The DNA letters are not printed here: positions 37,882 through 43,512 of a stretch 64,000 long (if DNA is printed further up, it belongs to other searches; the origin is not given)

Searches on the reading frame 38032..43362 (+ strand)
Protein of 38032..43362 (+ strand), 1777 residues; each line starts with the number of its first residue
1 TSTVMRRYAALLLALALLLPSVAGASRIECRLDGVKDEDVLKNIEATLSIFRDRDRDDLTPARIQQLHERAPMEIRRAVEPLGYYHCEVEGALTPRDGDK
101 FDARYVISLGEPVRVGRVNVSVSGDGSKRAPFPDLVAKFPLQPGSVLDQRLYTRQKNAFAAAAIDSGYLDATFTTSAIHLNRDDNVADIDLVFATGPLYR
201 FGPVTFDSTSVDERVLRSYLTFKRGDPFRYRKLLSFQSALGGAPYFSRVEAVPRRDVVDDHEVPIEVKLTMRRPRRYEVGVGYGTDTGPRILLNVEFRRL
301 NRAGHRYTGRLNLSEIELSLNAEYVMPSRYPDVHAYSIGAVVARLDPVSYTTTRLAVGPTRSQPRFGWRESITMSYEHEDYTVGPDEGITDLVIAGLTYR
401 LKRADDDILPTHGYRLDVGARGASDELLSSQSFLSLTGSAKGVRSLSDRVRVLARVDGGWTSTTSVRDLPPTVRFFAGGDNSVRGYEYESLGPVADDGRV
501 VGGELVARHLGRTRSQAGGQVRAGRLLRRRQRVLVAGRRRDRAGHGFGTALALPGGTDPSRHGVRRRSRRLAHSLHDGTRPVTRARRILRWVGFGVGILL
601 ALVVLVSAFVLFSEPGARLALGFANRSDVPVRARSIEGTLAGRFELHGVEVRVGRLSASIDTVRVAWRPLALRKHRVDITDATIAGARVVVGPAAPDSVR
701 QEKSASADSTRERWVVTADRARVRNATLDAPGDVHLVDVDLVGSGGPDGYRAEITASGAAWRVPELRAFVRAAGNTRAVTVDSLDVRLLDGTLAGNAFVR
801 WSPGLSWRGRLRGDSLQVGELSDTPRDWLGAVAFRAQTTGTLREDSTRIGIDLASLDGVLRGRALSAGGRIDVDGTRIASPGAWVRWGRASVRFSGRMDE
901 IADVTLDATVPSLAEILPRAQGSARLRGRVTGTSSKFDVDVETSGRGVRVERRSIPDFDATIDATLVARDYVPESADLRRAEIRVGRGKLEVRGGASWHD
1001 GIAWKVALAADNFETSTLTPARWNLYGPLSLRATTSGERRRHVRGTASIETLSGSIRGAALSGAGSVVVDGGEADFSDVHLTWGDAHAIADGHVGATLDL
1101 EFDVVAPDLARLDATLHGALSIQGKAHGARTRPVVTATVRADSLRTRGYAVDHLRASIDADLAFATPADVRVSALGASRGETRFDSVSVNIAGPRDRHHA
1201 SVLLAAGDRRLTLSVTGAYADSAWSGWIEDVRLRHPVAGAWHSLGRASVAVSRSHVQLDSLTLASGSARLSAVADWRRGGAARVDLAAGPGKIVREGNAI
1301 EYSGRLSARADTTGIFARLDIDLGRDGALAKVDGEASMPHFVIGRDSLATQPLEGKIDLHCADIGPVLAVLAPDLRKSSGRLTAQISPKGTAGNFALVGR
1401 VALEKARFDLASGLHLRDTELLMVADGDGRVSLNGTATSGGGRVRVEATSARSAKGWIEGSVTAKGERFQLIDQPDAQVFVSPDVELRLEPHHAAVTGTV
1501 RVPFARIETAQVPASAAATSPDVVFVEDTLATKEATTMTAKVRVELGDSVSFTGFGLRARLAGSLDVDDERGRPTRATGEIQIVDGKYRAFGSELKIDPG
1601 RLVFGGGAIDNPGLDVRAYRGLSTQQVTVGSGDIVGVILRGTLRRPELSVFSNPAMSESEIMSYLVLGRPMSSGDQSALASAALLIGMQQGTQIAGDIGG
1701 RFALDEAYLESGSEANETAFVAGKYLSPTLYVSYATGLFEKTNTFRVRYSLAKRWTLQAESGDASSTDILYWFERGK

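Call 28: search_protein_families(library=pfam, proteins=[window:38032-43362:+], max_evalue=0.00001)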
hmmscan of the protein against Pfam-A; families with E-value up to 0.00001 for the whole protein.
window:38032-43362:+ (1777 aa): 4 families
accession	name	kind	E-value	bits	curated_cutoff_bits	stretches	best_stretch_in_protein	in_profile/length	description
PF04357.19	TamB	-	1.7e-55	189.2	22.4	1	1439-1772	8-378/381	TamB, inner membrane protein subunit of TAM complex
PF01103.29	Omp85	-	1.1e-18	68.3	24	1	304-507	6-231/325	Omp85 superfamily domain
PF17243.7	POTRA_TamA_1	-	8e-14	51.9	26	1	31-107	3-72/74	POTRA domain TamA domain 1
PF07244.20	POTRA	-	1.5e-09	38.9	21.3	0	199-269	1-76/79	Surface antigen variable number repeat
